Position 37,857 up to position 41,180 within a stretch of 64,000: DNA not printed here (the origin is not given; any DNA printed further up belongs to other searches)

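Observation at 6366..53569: REP-like family of dispersed imperfect palindromes sitting just after stop codons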

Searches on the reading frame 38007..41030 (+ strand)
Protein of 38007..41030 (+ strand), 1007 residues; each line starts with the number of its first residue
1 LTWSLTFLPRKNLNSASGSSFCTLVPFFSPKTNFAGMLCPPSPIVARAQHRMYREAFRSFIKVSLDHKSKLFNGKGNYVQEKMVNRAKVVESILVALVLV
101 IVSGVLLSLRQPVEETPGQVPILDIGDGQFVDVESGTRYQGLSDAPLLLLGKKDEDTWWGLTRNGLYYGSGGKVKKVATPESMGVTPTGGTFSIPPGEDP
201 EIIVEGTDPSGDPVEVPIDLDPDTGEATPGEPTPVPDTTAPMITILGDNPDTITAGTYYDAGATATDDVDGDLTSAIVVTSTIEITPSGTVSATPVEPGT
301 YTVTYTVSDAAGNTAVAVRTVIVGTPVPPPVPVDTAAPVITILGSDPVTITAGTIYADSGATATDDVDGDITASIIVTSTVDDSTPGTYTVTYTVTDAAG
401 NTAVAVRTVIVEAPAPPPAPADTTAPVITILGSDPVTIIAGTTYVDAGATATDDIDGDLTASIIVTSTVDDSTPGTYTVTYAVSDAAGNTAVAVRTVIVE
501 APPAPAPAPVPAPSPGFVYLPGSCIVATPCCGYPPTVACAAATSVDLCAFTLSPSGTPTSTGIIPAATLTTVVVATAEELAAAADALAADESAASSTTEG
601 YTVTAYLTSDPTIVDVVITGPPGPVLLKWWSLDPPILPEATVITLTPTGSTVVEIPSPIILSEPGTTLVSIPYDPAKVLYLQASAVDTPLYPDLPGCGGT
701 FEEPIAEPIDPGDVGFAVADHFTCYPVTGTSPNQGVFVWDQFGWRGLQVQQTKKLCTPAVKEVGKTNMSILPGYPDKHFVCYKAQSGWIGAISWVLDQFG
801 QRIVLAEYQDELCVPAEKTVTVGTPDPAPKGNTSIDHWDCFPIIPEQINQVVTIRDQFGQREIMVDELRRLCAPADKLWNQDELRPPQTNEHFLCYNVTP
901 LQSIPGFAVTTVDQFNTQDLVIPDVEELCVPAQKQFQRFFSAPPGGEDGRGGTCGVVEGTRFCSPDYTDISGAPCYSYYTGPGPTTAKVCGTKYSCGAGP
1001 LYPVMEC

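Call 16: search_protein_families(library=pfam, proteins=[window:38007-41030:+])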
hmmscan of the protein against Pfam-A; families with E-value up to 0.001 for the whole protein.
window:38007-41030:+ (1007 aa): 12 families
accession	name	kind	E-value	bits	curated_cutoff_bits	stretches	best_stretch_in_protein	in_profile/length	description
PF16403.11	Bact_surface_Ig-like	-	1.2e-57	192.3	27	3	428-499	1-71/71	Bacterial surface protein, Ig-like domain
PF24247.1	DUF7450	-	1.2e-18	67.8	27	2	830-931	50-151/151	Repeat of unknown function (DUF7450)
PF00801.26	PKD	-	5.9e-08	33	23.5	0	286-320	44-78/80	PKD domain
PF02494.22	HYR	-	1.5e-07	32.1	21.7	0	422-494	2-76/81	HYR domain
PF23237.1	HYR_4C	-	3.3e-07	30.8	27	0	361-410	23-72/73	HYR-like domain with 4 cysteines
PF19077.6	Big_13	-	4.9e-07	30.6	27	0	363-404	56-92/102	Bacterial Ig-like domain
PF17963.7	Big_9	-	8.3e-07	30.2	23.6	0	250-321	11-88/89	Bacterial Ig domain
PF04234.18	CopC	-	4.7e-06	28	23.3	0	335-400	17-81/92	CopC domain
PF18981.6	InlK_D3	-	9e-06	26.1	25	0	377-407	40-70/75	Internalin K domain (D3/D4)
PF00630.25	Filamin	-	2.5e-05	25.4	26.9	0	377-406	52-80/93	Filamin/ABP280 repeat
PF12245.14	Big_3_2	-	4.9e-05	23.9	23.3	0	363-410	68-119/122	Bacterial Ig-like domain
PF15418.12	DUF4625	-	9.1e-05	23.2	27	0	383-407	102-126/131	Domain of unknown function (DUF4625)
